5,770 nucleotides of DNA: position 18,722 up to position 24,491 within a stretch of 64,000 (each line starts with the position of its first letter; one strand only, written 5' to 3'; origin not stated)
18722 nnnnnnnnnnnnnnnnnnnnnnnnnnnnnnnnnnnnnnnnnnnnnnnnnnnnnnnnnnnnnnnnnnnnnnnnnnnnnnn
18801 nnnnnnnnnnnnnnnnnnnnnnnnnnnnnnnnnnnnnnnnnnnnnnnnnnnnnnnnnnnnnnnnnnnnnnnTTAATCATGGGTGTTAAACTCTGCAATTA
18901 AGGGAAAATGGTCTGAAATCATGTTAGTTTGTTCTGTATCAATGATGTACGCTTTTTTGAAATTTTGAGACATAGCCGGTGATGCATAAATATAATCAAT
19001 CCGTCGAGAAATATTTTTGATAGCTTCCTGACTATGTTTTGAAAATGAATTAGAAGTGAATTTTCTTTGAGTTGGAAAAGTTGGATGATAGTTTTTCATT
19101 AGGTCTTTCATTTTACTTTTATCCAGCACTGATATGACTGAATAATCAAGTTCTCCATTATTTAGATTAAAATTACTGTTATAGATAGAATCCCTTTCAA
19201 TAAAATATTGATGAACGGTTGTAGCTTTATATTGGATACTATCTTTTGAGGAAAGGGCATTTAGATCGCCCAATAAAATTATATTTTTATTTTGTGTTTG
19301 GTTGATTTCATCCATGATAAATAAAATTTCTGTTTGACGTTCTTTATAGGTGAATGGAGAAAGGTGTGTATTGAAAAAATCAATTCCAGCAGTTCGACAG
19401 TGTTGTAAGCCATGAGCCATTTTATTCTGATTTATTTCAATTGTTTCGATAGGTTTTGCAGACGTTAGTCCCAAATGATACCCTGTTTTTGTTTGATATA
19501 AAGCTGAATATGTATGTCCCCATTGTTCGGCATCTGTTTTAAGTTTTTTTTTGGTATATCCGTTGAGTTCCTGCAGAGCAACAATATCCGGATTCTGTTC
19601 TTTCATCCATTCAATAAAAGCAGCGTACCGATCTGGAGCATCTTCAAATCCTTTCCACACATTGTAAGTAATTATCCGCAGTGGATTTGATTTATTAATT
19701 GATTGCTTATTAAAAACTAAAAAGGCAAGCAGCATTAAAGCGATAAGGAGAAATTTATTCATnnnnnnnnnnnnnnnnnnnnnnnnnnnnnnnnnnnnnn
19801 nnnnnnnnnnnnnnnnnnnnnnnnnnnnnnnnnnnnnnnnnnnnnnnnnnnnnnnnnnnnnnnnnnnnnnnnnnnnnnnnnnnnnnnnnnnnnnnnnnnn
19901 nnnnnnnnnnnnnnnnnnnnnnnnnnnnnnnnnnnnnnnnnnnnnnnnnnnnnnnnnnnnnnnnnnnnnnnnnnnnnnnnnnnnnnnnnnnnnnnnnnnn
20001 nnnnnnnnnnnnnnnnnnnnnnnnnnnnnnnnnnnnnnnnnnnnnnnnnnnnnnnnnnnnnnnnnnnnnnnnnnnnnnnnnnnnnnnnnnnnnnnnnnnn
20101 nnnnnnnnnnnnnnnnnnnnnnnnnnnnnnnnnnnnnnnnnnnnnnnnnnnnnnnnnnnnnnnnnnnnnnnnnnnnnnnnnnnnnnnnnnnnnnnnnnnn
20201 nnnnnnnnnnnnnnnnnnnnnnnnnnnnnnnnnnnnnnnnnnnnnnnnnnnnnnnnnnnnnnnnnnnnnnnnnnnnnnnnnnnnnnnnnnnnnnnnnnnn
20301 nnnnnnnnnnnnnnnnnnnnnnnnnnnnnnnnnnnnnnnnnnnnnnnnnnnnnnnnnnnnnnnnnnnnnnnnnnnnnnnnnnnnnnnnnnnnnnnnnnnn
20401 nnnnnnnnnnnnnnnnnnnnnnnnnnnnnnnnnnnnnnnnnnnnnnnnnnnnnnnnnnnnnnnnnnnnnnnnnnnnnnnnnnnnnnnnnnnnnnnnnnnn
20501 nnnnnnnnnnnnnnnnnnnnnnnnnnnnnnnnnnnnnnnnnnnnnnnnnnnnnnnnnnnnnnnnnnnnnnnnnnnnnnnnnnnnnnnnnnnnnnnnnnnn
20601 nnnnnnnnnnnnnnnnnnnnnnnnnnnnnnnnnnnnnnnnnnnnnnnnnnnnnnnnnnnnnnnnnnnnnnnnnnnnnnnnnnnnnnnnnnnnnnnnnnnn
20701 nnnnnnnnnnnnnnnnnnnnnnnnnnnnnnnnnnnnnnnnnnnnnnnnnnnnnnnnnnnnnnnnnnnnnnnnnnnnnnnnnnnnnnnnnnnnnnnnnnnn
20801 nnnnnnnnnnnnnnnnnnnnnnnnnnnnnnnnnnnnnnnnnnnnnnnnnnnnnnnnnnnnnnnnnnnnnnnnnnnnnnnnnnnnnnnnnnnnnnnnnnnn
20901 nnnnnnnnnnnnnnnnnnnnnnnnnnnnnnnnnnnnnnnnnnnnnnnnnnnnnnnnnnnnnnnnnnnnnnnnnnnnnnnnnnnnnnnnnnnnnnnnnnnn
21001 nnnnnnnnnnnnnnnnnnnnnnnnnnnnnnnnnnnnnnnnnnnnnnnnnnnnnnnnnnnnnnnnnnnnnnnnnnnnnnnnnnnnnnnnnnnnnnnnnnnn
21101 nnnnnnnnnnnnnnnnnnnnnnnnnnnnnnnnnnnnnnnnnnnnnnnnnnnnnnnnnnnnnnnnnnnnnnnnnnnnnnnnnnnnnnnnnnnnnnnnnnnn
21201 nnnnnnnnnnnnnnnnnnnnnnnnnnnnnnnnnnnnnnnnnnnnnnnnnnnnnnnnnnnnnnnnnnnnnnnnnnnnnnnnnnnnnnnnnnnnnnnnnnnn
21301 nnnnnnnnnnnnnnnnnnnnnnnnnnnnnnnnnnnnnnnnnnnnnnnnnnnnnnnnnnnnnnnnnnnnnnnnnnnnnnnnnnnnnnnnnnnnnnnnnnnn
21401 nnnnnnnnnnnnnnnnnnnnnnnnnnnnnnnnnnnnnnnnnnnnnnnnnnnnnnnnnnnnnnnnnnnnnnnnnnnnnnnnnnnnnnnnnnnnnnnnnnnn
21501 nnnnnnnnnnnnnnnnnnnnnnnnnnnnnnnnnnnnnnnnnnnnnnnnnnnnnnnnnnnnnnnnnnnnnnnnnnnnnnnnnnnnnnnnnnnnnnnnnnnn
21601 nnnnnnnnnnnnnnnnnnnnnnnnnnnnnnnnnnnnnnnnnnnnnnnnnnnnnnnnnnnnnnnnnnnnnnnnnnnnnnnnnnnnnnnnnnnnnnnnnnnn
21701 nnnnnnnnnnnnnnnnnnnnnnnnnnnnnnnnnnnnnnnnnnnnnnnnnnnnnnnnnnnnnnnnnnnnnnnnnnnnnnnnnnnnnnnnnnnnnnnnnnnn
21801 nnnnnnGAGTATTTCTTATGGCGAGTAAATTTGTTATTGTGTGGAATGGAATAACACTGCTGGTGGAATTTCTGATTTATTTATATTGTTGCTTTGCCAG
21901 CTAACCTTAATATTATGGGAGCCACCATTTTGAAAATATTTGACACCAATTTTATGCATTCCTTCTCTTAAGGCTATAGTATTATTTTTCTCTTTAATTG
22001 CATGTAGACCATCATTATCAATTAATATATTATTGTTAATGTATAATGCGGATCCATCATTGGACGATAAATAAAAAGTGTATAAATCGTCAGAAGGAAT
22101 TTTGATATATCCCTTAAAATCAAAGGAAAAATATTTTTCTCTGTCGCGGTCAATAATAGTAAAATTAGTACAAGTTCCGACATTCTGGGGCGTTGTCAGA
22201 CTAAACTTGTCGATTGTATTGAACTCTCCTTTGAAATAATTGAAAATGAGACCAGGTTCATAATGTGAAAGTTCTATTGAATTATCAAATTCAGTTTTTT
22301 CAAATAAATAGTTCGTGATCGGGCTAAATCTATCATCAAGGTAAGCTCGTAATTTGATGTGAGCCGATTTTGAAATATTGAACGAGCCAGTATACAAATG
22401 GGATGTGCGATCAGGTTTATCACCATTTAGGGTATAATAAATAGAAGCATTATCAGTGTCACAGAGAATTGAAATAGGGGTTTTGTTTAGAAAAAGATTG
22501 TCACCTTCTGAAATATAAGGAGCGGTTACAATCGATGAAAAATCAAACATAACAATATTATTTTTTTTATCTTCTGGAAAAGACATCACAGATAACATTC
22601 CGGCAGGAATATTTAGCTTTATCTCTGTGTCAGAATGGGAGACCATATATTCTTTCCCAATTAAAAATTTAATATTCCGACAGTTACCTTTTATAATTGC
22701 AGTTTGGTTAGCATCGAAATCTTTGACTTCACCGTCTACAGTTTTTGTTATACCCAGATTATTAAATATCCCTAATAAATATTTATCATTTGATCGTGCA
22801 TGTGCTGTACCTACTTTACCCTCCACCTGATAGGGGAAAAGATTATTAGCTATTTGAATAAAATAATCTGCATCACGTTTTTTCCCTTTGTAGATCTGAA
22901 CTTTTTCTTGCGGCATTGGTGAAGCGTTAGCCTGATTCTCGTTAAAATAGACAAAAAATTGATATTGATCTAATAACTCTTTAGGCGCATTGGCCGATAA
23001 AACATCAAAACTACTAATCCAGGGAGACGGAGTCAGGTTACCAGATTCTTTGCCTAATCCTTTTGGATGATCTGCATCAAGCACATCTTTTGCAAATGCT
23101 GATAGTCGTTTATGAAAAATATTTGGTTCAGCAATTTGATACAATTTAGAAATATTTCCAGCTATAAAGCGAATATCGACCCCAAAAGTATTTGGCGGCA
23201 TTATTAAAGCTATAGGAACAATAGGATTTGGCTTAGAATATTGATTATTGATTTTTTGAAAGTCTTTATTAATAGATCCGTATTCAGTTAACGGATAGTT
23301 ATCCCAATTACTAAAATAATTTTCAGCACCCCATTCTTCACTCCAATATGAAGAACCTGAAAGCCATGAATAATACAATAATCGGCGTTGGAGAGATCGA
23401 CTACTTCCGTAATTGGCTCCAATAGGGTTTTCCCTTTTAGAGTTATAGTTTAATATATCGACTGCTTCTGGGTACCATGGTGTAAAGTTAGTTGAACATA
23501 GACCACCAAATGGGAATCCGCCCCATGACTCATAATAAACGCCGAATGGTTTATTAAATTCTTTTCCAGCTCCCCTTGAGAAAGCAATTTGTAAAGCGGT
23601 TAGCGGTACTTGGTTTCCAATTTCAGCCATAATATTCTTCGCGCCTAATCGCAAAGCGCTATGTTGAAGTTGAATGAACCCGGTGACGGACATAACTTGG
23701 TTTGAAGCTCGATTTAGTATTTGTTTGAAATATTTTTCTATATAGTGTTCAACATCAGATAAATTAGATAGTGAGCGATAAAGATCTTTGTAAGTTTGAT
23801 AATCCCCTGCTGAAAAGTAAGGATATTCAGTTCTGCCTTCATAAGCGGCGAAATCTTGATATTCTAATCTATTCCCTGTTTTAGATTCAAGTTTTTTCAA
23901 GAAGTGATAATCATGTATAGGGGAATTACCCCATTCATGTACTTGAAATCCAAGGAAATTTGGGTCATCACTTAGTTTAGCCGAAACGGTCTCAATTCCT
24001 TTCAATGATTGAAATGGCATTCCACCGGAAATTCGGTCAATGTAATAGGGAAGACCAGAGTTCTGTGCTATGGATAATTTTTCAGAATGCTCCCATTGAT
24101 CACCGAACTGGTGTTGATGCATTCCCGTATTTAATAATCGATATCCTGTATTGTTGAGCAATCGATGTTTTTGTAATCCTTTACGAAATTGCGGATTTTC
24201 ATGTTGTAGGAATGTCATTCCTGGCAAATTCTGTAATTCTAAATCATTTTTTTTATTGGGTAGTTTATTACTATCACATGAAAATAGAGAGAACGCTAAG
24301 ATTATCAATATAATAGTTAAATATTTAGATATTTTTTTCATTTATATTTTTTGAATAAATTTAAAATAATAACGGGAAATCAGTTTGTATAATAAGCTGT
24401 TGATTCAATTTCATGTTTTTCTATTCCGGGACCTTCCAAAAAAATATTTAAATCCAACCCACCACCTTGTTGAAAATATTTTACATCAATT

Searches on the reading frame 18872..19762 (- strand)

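Call 20: search_protein_families(library=pfam, proteins=[window:18872-19762:-], max_evalue=0.001)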
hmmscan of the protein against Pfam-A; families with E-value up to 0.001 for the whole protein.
window:18872-19762:- (296 aa): 2 families
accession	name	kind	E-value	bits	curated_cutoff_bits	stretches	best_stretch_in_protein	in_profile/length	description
PF03372.29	Exo_endo_phos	-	3.9e-16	59.9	24.5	1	31-285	1-225/225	Endonuclease/Exonuclease/phosphatase family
PF14114.12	DUF4286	-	0.00084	20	25.8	0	44-94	13-64/100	Domain of unknown function (DUF4286)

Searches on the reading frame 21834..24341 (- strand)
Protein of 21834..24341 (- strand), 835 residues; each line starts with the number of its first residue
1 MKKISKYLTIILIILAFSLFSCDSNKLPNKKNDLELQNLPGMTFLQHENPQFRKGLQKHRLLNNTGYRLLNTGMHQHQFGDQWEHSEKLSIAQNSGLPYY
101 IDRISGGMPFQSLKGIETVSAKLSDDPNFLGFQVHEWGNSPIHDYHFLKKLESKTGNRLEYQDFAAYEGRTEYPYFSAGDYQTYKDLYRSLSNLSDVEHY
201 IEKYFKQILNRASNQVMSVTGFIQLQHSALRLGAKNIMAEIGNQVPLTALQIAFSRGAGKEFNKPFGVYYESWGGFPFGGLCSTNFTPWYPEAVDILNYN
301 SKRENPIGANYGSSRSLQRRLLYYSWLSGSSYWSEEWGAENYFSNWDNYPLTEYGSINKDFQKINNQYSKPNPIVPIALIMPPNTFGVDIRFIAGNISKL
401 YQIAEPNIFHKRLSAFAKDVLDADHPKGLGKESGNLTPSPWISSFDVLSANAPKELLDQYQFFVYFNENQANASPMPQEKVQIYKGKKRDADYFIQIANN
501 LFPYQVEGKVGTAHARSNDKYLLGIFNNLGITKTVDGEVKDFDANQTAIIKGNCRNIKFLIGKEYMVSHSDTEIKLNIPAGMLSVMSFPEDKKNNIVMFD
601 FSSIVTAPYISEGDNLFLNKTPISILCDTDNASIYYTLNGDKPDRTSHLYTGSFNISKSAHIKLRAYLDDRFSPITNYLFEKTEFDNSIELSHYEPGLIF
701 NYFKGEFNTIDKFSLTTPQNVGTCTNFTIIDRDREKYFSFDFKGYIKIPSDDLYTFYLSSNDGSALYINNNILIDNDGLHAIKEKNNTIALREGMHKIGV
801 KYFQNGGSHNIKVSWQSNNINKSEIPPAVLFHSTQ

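Call 20: search_protein_families(library=pfam, proteins=[window:21834-24341:-], max_evalue=0.001)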
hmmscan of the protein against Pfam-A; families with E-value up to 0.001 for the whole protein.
window:21834-24341:- (835 aa): 3 families
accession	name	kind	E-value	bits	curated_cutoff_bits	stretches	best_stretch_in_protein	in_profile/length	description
PF07691.17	PA14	-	3.5e-18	66.3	24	1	697-826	4-144/147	PA14 domain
PF13290.12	CHB_HEX_C_1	-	1.2e-10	41.6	22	1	621-667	10-56/67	Chitobiase/beta-hexosaminidase C-terminal domain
PF13287.12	Fn3_assoc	-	1.5e-10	41.5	23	1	624-676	2-55/59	Fn3 associated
